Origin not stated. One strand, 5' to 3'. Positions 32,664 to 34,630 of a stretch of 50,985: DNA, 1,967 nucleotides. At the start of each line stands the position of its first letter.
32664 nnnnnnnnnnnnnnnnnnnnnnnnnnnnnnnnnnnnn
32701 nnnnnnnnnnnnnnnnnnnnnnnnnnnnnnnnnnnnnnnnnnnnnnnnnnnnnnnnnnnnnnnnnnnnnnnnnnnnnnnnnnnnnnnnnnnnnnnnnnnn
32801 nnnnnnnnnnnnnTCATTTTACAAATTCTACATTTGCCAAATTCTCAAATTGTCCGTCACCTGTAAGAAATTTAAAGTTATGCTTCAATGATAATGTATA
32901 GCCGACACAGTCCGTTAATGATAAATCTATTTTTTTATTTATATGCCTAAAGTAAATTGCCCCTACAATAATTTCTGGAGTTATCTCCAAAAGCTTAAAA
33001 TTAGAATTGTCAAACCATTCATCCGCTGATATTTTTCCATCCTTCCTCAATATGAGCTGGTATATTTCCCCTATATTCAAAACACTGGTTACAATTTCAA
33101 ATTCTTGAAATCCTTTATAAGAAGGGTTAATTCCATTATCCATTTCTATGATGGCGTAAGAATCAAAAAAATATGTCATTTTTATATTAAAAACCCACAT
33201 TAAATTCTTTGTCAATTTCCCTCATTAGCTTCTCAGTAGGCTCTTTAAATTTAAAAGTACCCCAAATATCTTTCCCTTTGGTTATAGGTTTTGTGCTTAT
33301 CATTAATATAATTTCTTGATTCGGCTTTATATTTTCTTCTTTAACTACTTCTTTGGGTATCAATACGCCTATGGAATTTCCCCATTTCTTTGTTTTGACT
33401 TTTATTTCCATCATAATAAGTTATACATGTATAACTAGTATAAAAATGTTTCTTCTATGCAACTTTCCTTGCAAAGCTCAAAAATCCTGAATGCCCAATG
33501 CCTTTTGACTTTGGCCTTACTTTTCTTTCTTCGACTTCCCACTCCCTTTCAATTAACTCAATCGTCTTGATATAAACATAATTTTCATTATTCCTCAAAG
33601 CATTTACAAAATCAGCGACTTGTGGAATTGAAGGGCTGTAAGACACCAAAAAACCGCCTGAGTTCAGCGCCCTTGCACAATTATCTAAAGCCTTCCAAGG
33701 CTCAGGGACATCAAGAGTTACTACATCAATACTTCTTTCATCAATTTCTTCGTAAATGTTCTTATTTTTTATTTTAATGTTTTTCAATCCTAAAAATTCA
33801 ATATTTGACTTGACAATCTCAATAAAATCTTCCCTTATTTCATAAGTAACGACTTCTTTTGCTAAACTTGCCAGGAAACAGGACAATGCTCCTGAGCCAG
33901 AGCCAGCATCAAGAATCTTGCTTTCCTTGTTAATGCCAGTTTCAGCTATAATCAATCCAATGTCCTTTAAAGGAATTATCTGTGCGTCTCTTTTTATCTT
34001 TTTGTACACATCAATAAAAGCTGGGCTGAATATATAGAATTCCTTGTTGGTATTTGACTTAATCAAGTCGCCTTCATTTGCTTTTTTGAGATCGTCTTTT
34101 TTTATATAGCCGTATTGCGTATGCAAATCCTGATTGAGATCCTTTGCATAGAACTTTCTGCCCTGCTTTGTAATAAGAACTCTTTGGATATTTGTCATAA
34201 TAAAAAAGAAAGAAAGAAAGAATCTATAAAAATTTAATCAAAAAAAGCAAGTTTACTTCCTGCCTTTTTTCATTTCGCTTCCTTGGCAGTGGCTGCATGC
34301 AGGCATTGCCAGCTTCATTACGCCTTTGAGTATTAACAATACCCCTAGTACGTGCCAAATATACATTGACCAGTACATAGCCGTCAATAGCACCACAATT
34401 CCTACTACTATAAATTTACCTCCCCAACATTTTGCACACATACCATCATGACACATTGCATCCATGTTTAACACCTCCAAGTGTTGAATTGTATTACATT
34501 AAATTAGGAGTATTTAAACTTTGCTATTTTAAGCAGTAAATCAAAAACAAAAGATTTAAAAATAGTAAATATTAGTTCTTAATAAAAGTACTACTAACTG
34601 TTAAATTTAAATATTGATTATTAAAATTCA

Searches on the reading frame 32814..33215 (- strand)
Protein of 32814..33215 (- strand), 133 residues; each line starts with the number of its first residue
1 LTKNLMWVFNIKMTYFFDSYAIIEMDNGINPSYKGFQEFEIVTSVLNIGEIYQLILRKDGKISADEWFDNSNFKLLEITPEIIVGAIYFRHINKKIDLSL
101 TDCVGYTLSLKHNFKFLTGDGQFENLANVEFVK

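Call 78: search_protein_families(library=pfam, proteins=[window:32814-33215:-], max_evalue=0.01)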
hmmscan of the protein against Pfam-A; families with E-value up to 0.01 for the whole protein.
window:32814-33215:- (133 aa): 1 family
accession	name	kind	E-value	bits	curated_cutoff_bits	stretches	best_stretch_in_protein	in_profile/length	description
PF01850.27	PIN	-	5.8e-07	30.6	23.6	1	36-127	24-118/120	PIN domain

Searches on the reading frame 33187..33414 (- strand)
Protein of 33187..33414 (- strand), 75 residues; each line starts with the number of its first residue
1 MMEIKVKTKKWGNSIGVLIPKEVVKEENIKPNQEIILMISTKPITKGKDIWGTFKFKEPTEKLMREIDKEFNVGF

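Call 78: search_protein_families(library=pfam, proteins=[window:33187-33414:-], max_evalue=0.01)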
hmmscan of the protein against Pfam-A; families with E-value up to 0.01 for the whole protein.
window:33187-33414:- (75 aa): 1 family
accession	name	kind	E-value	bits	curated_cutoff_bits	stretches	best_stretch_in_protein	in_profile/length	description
PF04014.23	MazE_antitoxin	-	1.4e-07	31.8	24.7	1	8-37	1-30/48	Antidote-toxin recognition MazE, bacterial antitoxin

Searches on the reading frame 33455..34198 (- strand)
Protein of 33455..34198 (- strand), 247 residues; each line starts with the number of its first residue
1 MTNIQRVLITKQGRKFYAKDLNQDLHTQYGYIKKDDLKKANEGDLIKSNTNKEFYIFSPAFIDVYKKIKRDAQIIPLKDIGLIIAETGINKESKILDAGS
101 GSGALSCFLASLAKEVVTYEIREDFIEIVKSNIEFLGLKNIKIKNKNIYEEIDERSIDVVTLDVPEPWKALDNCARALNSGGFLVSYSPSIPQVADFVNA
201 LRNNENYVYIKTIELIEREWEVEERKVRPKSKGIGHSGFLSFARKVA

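Call 3: search_protein_families(library=pfam, proteins=[window:33455-34198:-], max_evalue=0.1)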
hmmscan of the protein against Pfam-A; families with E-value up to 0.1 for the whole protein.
window:33455-34198:- (247 aa): 17 families
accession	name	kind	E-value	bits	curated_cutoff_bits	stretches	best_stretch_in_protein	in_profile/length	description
PF08704.16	GCD14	-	1.5e-21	77.6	26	1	71-228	20-185/247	tRNA methyltransferase complex GCD14 subunit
PF13847.12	Methyltransf_31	-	3.7e-13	49.8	27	1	90-211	2-130/145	Methyltransferase domain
PF08241.18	Methyltransf_11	-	6.9e-09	36.7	21.2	1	96-185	1-94/95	Methyltransferase domain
PF00398.26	RrnaAD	-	8.6e-09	35.3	24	1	83-150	22-87/263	Ribosomal RNA adenine dimethylase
PF13649.12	Methyltransf_25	-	2.6e-08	34.9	27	1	95-182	1-97/97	Methyltransferase domain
PF05175.20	MTS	-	2.4e-07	31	23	1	91-161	31-103/170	Methyltransferase small domain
PF08242.18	Methyltransf_12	-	2.7e-05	25.3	30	1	96-184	1-98/98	Methyltransferase domain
PF03602.21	Cons_hypoth95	-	0.0001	22.5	24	1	91-184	41-142/182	Conserved hypothetical protein 95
PF02390.23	Methyltransf_4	-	0.00012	22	24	1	93-169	3-85/173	Putative methyltransferase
PF01135.25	PCMT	-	0.00016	22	20.3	1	58-145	40-130/210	Protein-L-isoaspartate(D-aspartate) O-methyltransferase (PCMT)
PF03848.20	TehB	-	0.00018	21.5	20.4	1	89-158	28-97/193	Tellurite resistance protein TehB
PF01189.24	Methyltr_RsmB-F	-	0.00026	21.1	27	1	91-165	8-88/199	16S rRNA methyltransferase RsmB/F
PF06325.19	PrmA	-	0.00036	20.6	22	1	85-160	155-230/296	Ribosomal protein L11 methyltransferase (PrmA)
PF01728.25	FtsJ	-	0.0015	18.9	24.1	1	86-230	15-132/181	FtsJ-like methyltransferase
PF13679.12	Methyltransf_32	-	0.007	16.8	27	1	88-159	22-104/143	Methyltransferase domain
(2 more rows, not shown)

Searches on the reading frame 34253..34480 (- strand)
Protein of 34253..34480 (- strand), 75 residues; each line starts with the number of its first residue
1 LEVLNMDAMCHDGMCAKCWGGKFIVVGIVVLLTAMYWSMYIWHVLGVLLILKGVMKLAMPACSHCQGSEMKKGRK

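Call 3: search_protein_families(library=pfam, proteins=[window:34253-34480:-], max_evalue=0.1)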
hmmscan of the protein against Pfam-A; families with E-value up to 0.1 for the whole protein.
window:34253-34480:- (75 aa): 3 families
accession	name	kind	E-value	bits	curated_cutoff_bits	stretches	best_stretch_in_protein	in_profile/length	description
PF22570.1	LiaF-TM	-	0.0021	19.3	27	1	19-57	2-42/98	LiaF transmembrane domain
PF03729.18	DUF308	-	0.024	15.3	25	1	23-57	6-40/73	Short repeat of unknown function (DUF308)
PF11127.14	YgaP-like_TM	-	0.036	14.6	25.3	1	24-56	14-50/66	Inner membrane protein YgaP-like, transmembrane domain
